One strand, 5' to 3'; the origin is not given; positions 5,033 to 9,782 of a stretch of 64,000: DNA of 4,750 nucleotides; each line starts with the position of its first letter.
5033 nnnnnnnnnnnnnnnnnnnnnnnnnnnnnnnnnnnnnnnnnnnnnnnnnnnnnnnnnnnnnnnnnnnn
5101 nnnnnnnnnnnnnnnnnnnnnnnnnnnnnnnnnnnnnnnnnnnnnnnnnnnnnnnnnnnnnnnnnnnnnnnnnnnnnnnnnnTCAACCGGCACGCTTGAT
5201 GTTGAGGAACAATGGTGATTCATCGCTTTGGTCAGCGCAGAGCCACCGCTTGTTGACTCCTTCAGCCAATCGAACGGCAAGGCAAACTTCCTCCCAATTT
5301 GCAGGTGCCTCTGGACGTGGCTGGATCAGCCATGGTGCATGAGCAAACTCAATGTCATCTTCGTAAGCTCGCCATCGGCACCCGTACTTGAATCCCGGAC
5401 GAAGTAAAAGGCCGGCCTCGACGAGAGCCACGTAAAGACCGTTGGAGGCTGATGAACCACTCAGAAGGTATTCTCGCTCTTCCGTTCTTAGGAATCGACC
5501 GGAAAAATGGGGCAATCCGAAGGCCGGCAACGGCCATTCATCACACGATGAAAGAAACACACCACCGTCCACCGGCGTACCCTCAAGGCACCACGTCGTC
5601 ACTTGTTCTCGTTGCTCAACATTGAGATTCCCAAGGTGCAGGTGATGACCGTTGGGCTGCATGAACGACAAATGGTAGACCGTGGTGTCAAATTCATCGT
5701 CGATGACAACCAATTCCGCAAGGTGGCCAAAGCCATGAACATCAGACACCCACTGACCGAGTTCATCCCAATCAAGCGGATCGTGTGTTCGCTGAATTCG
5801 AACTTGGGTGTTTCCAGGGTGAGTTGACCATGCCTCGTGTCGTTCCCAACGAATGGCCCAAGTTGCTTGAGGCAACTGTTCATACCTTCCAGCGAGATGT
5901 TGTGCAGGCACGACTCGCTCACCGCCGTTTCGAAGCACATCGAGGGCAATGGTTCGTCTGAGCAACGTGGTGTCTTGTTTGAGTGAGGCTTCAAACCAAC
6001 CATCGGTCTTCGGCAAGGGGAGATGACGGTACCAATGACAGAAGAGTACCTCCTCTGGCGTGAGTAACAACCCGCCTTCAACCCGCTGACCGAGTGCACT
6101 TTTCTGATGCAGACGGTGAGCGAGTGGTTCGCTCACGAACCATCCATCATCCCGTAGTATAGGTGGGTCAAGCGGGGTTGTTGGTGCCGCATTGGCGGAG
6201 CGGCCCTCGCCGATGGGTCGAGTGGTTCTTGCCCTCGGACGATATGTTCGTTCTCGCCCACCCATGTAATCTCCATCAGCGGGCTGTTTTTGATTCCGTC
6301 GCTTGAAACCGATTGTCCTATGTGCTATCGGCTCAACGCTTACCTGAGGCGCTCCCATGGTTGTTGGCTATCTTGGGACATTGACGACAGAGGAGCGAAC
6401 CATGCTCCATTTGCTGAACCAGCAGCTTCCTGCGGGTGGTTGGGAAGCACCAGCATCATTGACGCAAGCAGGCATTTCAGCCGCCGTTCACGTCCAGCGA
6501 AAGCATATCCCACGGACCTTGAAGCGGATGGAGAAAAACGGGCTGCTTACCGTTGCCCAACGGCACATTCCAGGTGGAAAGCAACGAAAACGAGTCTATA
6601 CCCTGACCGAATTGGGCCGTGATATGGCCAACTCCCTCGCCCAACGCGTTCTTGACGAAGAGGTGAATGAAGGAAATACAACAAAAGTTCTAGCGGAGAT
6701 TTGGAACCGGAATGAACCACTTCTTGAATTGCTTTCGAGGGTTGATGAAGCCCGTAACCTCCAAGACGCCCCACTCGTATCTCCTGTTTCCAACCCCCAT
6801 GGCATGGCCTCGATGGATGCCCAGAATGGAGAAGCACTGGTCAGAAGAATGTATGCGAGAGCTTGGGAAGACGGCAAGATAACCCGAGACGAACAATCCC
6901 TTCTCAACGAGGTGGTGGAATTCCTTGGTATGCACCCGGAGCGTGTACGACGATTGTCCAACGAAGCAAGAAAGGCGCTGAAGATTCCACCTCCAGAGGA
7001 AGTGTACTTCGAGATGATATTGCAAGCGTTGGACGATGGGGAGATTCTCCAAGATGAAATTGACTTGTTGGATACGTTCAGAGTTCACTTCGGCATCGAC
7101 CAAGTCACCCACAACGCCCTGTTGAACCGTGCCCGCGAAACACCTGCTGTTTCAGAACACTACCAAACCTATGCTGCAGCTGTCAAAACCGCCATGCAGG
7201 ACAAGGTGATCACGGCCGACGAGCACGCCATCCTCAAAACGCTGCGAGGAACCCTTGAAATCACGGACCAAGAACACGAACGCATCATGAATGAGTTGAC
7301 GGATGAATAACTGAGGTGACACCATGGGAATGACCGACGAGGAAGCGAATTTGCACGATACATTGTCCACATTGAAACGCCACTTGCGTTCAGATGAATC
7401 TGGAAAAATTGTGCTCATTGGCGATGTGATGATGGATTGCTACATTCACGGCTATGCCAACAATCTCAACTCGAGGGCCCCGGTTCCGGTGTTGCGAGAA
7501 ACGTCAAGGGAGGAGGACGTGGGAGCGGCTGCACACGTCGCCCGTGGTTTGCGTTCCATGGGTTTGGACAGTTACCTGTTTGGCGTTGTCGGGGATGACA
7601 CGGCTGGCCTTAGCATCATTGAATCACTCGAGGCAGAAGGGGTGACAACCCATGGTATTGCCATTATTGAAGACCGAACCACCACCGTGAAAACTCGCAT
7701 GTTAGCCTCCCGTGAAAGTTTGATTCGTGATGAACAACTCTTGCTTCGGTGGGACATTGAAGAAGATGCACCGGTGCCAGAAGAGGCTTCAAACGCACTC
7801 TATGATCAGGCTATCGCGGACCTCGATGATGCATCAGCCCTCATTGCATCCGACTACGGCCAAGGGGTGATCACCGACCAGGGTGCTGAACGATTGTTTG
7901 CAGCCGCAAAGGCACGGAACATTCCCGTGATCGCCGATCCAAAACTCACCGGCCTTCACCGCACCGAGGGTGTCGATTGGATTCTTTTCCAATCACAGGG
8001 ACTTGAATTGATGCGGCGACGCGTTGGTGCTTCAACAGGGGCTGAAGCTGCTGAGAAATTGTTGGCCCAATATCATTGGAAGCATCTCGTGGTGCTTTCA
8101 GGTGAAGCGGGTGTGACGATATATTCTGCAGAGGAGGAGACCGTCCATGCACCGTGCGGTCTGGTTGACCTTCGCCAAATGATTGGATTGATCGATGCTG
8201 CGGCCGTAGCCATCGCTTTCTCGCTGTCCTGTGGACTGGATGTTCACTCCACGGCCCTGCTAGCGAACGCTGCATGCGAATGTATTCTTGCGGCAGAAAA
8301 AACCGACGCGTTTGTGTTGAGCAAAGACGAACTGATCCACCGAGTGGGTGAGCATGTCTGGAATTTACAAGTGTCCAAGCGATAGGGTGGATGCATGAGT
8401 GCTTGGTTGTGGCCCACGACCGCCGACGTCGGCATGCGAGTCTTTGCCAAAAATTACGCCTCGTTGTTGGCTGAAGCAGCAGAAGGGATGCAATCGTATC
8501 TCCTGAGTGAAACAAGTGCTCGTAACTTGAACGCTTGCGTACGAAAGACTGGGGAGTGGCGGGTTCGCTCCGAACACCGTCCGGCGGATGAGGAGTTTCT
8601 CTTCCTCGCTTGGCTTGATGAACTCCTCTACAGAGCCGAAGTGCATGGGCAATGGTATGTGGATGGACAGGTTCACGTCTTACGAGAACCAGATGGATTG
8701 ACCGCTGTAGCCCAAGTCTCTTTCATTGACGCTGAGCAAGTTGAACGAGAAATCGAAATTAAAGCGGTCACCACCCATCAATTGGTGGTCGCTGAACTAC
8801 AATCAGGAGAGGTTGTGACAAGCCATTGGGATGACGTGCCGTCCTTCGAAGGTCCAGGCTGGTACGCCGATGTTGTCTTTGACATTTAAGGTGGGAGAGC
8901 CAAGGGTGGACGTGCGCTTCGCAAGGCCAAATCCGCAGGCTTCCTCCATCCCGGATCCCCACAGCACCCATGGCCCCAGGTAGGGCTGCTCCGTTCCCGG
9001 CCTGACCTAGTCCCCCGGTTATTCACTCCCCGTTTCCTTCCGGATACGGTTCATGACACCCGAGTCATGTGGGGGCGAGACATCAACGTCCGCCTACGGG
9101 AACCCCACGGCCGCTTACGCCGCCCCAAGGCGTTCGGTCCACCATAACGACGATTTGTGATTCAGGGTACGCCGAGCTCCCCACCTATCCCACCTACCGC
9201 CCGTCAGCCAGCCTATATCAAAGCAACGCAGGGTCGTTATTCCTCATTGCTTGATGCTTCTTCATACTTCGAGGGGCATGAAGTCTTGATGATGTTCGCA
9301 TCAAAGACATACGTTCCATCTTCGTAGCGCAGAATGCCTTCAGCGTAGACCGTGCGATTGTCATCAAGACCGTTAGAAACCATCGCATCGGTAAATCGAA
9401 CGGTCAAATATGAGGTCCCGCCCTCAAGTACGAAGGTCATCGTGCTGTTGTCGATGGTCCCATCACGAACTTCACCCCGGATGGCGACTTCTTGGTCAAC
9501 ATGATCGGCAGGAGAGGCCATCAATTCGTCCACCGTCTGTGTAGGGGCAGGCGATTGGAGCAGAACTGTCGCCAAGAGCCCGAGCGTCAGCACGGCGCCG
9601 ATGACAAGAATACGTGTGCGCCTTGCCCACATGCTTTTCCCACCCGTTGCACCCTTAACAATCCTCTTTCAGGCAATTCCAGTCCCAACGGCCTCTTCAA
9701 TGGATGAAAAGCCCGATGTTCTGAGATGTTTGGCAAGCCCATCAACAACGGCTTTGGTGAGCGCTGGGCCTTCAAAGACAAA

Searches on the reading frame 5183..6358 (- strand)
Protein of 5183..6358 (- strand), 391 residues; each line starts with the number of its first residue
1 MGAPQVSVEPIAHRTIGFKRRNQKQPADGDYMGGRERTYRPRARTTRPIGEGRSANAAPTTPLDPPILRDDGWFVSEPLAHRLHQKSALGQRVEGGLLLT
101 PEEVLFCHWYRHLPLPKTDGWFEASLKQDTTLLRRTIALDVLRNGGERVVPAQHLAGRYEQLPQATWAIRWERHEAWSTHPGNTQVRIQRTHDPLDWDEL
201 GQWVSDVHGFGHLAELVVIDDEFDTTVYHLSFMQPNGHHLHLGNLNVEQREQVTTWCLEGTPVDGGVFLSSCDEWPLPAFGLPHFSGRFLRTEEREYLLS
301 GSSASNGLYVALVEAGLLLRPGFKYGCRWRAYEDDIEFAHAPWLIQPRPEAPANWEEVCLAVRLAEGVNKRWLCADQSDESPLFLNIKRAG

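Call 3: search_protein_families(library=pfam, proteins=[window:5183-6358:-], max_evalue=0.1)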
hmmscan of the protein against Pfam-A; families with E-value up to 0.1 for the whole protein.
window:5183-6358:- (391 aa): 1 family
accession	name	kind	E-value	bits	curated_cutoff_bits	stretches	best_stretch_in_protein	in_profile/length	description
PF01974.23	tRNA_int_endo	-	5.6e-13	49.2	27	1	309-375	8-75/85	tRNA intron endonuclease, catalytic C-terminal domain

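Call 4: search_protein_families(library=ncbifam, proteins=[window:5183-6358:-], max_evalue=0.1)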
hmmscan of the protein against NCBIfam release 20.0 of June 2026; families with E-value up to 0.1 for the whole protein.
window:5183-6358:- (391 aa): 5 families
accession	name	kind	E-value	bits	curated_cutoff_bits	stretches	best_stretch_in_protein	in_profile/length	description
NF006797.0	PRK09300.1-5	equivalog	9.4e-12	44.8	292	1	217-389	127-284/290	tRNA splicing endonuclease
TIGR00324.1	endA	equivalog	2.5e-09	37.2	59.6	1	308-380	90-165/177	tRNA-intron lyase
NF006795.0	PRK09300.1-3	equivalog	3.6e-05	22.9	501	1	308-389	262-347/350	tRNA splicing endonuclease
NF006794.0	PRK09300.1-1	equivalog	0.00016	20.7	383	1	308-389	256-343/346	tRNA splicing endonuclease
NF006796.0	PRK09300.1-4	equivalog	0.00022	20.4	518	1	307-380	251-323/335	tRNA splicing endonuclease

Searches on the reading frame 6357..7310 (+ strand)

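Call 3: search_protein_families(library=pfam, proteins=[window:6357-7310:+], max_evalue=0.1)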
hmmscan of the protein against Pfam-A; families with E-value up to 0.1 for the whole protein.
window:6357-7310:+ (317 aa): 12 families
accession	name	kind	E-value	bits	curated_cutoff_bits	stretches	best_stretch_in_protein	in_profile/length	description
PF05099.18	TerB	-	2e-06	28.5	24.4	1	152-200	68-116/118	Tellurite resistance protein TerB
PF03735.19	ENT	-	2.2e-05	24.9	28.5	1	272-314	12-55/71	ENT domain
PF03551.20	PadR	-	4.9e-05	23.7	27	1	52-89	35-71/75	Transcriptional regulator PadR-like family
PF13545.12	HTH_Crp_2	-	5.9e-05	23.4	27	1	19-69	7-57/70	Crp-like helix-turn-helix domain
PF04391.17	DUF533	-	0.006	16.6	29.6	0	151-208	64-120/178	Protein of unknown function (DUF533)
PF01047.28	MarR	-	0.0075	16.6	24.6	1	34-67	17-50/59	MarR family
PF20271.3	CATASP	-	0.0093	16.3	29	0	162-216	26-71/86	CATRA-Associated Small Protein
PF16940.10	Tic110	-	0.014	14.4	27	0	263-314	434-485/574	Chloroplast envelope transporter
PF23280.1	TPR_26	-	0.022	15.3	27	1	114-225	16-123/175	Fungal tetratrico peptide repeats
PF01323.26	DSBA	-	0.023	14.9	25.6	1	155-205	98-147/191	DSBA-like thioredoxin domain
PF22775.2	GA_3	-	0.044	14.7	27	0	270-315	23-68/100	GA-like domain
PF00392.27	GntR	-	0.049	13.7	27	0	19-69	8-59/64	Bacterial regulatory proteins, gntR family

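Call 4: search_protein_families(library=ncbifam, proteins=[window:6357-7310:+], max_evalue=0.1)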
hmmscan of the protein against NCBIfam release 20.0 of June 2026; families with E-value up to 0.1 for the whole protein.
window:6357-7310:+ (317 aa): 9 families
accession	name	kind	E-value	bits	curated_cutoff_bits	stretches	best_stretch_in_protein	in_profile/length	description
NF053635.1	TransRegRv3488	equivalog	1.9e-05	24.8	140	1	46-94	38-84/98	Rv3488 family transcriptional regulator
NF006948.0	PRK09430.1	equivalog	2.4e-05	24.1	162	0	165-203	136-174/267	co-chaperone DjlA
TIGR02833.1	spore_III_AB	equivalog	0.00043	20.4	146.5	0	264-309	81-126/170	stage III sporulation protein SpoIIIAB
TIGR03433.1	padR_acidobact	paralog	0.002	18.2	101.8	1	17-90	10-80/101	PadR family transcriptional regulator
NF045593.1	bilirub_TF_BilQ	equivalog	0.002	17.8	125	1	36-130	46-132/135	bilirubin utilization transcriptional regulator BilQ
NF041230.1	BagL_FevM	exception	0.003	17.6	230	1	33-91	53-108/145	MarR family transcriptional regulator BagL/FevM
NF041471.1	phage_reg_YmfL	equivalog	0.0046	16.7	90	0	153-186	91-124/143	YmfL family putative regulatory protein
TIGR02719.1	repress_PhaQ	equivalog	0.0074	16.6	139.35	1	46-95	55-103/138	poly-beta-hydroxybutyrate-responsive repressor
NF050184.1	VpaChn25_0724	subfamily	0.019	15.1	65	0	41-95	30-78/88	VpaChn25_0724 family phage protein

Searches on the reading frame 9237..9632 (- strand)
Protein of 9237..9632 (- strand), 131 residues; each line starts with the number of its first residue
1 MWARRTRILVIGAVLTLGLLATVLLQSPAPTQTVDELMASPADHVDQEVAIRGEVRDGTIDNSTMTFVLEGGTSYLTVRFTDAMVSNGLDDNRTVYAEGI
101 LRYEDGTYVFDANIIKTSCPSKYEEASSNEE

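Call 66: search_protein_families(library=pfam, proteins=[window:9237-9632:-], max_evalue=0.001)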
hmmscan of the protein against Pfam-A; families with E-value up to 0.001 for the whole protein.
window:9237-9632:- (131 aa): 1 family
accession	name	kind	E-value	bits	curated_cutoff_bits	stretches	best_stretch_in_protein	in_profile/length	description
PF03100.22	CcmE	-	3.6e-09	37.3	24.6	1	33-125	6-98/99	CcmE domain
